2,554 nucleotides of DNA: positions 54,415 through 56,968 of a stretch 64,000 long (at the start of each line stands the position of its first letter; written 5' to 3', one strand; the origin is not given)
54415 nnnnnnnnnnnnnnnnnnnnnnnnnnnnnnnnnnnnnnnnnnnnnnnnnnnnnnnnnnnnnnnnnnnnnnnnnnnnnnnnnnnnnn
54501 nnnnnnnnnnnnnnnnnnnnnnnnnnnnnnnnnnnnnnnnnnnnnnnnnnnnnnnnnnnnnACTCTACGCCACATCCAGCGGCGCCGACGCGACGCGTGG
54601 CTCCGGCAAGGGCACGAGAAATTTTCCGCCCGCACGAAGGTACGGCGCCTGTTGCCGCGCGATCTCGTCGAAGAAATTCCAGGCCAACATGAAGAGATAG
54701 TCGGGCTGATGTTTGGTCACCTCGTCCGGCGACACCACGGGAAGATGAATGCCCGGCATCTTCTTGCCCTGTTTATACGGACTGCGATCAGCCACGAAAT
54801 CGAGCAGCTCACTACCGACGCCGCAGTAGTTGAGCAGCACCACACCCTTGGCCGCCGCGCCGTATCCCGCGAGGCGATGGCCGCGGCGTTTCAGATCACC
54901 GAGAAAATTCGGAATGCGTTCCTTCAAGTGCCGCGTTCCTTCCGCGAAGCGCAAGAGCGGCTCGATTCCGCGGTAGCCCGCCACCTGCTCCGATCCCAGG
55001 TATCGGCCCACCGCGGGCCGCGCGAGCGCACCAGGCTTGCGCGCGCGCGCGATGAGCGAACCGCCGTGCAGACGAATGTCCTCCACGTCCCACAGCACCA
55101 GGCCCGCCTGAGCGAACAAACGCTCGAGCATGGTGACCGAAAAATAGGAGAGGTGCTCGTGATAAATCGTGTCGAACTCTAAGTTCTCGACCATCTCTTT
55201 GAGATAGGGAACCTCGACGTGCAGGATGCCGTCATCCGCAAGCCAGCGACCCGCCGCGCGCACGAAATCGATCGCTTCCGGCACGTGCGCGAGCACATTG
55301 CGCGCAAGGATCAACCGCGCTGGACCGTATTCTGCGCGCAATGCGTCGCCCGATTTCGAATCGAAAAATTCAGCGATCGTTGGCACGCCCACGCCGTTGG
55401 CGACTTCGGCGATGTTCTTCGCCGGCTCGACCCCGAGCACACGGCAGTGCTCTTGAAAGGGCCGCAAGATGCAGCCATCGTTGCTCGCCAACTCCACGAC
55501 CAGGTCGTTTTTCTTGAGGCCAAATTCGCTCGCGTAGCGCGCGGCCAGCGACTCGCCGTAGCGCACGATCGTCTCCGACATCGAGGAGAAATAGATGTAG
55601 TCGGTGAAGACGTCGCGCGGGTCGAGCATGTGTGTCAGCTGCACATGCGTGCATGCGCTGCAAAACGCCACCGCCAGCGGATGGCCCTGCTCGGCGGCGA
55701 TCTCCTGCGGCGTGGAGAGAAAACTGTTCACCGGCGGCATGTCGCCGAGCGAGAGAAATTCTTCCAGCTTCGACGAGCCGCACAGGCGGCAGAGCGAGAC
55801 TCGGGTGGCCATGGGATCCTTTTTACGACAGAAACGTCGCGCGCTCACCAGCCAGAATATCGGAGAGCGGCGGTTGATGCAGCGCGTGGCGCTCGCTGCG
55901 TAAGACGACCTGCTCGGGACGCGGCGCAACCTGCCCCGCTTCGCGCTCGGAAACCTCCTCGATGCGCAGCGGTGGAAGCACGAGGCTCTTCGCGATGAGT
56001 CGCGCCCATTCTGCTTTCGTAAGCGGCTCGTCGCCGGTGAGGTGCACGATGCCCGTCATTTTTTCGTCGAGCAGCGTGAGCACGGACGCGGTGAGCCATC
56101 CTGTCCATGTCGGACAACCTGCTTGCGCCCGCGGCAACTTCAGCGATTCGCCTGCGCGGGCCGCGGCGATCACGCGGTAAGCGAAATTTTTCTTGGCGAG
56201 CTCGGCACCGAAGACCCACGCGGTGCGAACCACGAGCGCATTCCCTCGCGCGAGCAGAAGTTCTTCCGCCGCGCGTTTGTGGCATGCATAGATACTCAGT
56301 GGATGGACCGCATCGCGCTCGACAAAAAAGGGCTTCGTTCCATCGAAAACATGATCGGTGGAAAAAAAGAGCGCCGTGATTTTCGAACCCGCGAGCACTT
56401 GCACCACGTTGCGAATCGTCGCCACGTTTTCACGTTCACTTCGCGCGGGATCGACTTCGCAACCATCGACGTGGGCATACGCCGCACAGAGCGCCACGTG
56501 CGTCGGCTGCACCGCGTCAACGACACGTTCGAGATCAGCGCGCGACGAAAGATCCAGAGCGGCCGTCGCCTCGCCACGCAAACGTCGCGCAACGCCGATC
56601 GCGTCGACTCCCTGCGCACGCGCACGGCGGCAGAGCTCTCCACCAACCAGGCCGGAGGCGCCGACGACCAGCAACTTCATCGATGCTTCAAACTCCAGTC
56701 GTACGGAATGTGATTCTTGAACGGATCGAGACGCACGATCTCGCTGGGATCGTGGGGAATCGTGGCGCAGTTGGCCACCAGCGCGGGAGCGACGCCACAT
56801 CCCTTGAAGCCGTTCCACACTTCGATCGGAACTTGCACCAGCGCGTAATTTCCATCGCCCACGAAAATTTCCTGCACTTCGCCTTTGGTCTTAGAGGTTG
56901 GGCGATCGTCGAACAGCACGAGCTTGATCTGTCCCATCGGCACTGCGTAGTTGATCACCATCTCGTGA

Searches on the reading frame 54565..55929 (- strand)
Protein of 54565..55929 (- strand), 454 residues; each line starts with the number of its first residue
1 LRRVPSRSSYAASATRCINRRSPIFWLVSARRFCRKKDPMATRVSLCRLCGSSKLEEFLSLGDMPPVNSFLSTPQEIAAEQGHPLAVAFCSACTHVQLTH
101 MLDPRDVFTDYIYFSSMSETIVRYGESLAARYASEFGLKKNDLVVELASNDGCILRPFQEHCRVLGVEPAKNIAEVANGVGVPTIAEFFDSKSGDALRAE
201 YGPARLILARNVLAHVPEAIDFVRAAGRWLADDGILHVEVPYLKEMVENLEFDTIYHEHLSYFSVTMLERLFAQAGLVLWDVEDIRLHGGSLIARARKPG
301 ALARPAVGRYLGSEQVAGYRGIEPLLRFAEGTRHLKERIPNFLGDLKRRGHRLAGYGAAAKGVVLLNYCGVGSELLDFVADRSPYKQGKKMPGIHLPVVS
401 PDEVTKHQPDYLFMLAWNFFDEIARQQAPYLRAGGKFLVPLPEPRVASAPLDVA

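Call 9: search_protein_families(library=pfam, proteins=[window:54565-55929:-], max_evalue=0.001)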
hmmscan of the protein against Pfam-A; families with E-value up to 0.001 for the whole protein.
window:54565-55929:- (454 aa): 3 families
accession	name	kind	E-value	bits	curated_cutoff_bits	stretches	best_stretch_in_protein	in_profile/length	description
PF08484.17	Methyltransf_14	-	2.6e-48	164.3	23.5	1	287-442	2-160/160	C-methyltransferase C-terminal domain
PF08421.16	Methyltransf_13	-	5.5e-19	68.5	31.3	1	47-108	1-62/62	Putative zinc binding domain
PF13489.12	Methyltransf_23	-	4.6e-14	52.9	27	1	131-280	11-162/164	Methyltransferase domain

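Call 29: search_protein_families(library=ncbifam, proteins=[window:54565-55812:-], max_evalue=0.001)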
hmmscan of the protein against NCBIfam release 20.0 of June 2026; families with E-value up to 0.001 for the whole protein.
window:54565-55812:- (415 aa): 0 families

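Call 48: search_solved_structures(query=window:54565-55812:-, max_evalue=0.001)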
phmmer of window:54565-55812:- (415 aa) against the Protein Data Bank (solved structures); distinct sequences matched with E-value up to 0.001: 10.
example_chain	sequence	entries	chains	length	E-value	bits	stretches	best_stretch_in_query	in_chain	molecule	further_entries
4rv9_A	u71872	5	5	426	1.9e-88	300.4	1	3-408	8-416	D-mycarose 3-C-methyltransferase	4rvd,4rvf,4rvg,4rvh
5t64_A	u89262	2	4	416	6.1e-74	252.6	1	2-407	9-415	Sugar 3-C-methyl transferase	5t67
5t6b_A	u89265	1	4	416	1.9e-72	247.7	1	2-406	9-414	Sugar 3-C-methyl transferase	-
3ndi_A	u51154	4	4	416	2e-66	227.9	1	6-406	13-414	Methyltransferase | TcaB9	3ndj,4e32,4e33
4e31_A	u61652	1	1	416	3.8e-66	226.9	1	6-406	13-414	TcaB9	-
4e2y_A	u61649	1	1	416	5.2e-66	226.5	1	6-406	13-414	TcaB9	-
4e2x_A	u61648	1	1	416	7.2e-66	226.1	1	6-406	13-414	TcaB9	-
4e2z_A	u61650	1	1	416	1.9e-65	224.7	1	6-406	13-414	TcaB9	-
4e2w_A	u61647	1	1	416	1.9e-65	224.7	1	6-406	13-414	TcaB9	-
4e30_A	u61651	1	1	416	4.8e-65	223.3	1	6-406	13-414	TcaB9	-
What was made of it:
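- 54565..55812 (-): NDP-sugar 3-C-methyltransferase with Methyltransf_13, Methyltransf_23 and Methyltransf_14 domains. It matches PDB 4rv9 (MtmC) at E 1.9e-88, and also KijD1 and TcaB9. calls 9, 48
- The 3-C-methyltransferase matches MtmC at E 1.9e-88 (call 48).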

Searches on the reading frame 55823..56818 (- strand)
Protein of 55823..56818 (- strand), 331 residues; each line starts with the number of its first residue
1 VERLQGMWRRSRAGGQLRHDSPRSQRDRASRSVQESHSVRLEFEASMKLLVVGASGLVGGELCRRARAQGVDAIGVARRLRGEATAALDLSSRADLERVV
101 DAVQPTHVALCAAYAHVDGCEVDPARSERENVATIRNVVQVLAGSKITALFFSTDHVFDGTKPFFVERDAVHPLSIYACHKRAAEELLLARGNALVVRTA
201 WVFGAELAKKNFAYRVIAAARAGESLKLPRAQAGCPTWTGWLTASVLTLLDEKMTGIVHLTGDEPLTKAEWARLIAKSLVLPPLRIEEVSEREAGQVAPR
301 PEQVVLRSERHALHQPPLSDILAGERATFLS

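Call 9: search_protein_families(library=pfam, proteins=[window:55823-56818:-], max_evalue=0.001)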
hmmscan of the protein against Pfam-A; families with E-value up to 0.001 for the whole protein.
window:55823-56818:- (331 aa): 4 families
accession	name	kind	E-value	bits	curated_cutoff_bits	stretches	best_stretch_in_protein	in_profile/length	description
PF04321.23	RmlD_sub_bind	-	9.8e-52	176.2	27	1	47-310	1-262/287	RmlD substrate binding domain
PF01370.27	Epimerase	-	7.9e-26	91.4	20.9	1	50-225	2-198/240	NAD dependent epimerase/dehydratase family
PF16363.11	GDP_Man_Dehyd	-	7.7e-08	32.6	27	1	53-189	4-165/332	GDP-mannose 4,6 dehydratase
PF02719.21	Polysacc_synt_2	-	2e-07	30.9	20.2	1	88-192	61-153/293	Polysaccharide biosynthesis protein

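Call 29: search_protein_families(library=ncbifam, proteins=[window:55823-56680:-], max_evalue=0.001)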
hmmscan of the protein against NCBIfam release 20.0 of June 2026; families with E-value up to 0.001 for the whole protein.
window:55823-56680:- (285 aa): 9 families
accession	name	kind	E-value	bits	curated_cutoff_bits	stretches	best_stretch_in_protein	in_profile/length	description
TIGR01214.1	rmlD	equivalog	1.6e-48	165.2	224.05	1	2-264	1-262/285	dTDP-4-dehydrorhamnose reductase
NF007440.0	PRK09987.1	equivalog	1.9e-17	63.6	308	1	1-229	1-230/299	dTDP-4-dehydrorhamnose reductase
NF042423.1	oxyalk_red_Shew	equivalog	1.1e-07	31.3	580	1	2-182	10-197/331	2-alkyl-3-oxoalkanoate reductase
NF004520.0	PRK05865.1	equivalog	1.5e-07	29.7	1509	1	1-175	1-150/854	sugar epimerase family protein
TIGR01181.1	dTDP_gluc_dehyt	equivalog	1.7e-07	30.7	365.1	1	42-146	57-166/321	dTDP-glucose 4,6-dehydratase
TIGR01179.1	galE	equivalog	5.9e-06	25.3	262.3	1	2-145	1-159/332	UDP-glucose 4-epimerase GalE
NF042422.1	oxyalk_red_OleD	equivalog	8.7e-05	22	580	1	1-146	1-154/329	2-alkyl-3-oxoalkanoate reductase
NF007582.0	PRK10217.1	equivalog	0.00044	19.5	698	0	39-144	55-173/355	dTDP-glucose 4,6-dehydratase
NF058621.1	DiazavRedAvaA7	equivalog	0.00068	19.4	400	0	1-239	1-254/304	3-diazoavenalumate denitrifying reductase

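Call 49: search_solved_structures(query=window:55823-56680:-, max_evalue=0.00001)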
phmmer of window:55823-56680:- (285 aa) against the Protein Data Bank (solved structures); distinct sequences matched with E-value up to 0.00001: 13.
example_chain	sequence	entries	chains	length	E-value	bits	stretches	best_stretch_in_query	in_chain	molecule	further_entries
4wpg_A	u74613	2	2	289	1.8e-22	83.6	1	3-233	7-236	dTDP-4-dehydrorhamnose reductase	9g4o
8g22_A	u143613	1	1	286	6e-22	81.8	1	4-233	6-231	dTDP-4-dehydrorhamnose reductase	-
2ggs_A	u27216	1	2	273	2.1e-21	80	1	1-264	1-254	273aa long hypothetical dTDP-4-dehydrorhamnose reductase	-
3sc6_A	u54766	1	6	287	6.2e-19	71.9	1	3-261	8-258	dTDP-4-dehydrorhamnose reductase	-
1vl0_A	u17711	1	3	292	1.4e-18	70.7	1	1-262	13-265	DTDP-4-dehydrorhamnose reductase, rfbD ortholog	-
8ctr_A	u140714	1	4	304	1.7e-17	67.2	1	1-230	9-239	dTDP-4-dehydrorhamnose reductase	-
2ydx_A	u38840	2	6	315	1.3e-16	64.3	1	2-255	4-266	METHIONINE ADENOSYLTRANSFERASE 2 SUBUNIT BETA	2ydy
4ndn_E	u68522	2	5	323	1.4e-16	64.2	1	2-255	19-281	Methionine adenosyltransferase 2 subunit beta | Isoform 2 of Methionine adenosyltransferase 2 subunit beta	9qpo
4ktt_E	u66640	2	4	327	1.5e-16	64.1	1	2-255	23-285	Methionine adenosyltransferase 2 subunit beta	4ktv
30gd_E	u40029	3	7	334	1.6e-16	64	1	2-255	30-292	Isoform 1 of Methionine adenosyltransferase 2 subunit beta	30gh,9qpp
1kbz_A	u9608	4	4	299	3.5e-14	56.3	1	1-229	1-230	dTDP-glucose oxidoreductase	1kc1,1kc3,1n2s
5u9c_A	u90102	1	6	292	6.5e-09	39.1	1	2-226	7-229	dTDP-4-dehydrorhamnose Reductase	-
9gpi_D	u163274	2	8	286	3.8e-07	33.3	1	4-163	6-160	dTDP-4-dehydrorhamnose reductase, putative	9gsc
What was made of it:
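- Closest known: Three-component periplasmic glycosylation systems. Different: C-methyl deoxy-sugar genes are attached (calls 48, 49).
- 55823..56680 (-): RmlD-like NDP-4-keto-sugar reductase (TIGR01214, 165 bits, below the cutoff of 224). It is the first gene of the minus-strand operon RmlD-like, C-methyltransferase, GT2. calls 9, 29, 49
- Checked: They are real (calls 9, 29, 48, 49): a GT2, a sugar 3-C-methyltransferase, an RmlD-like reductase and a SAM methyltransferase.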
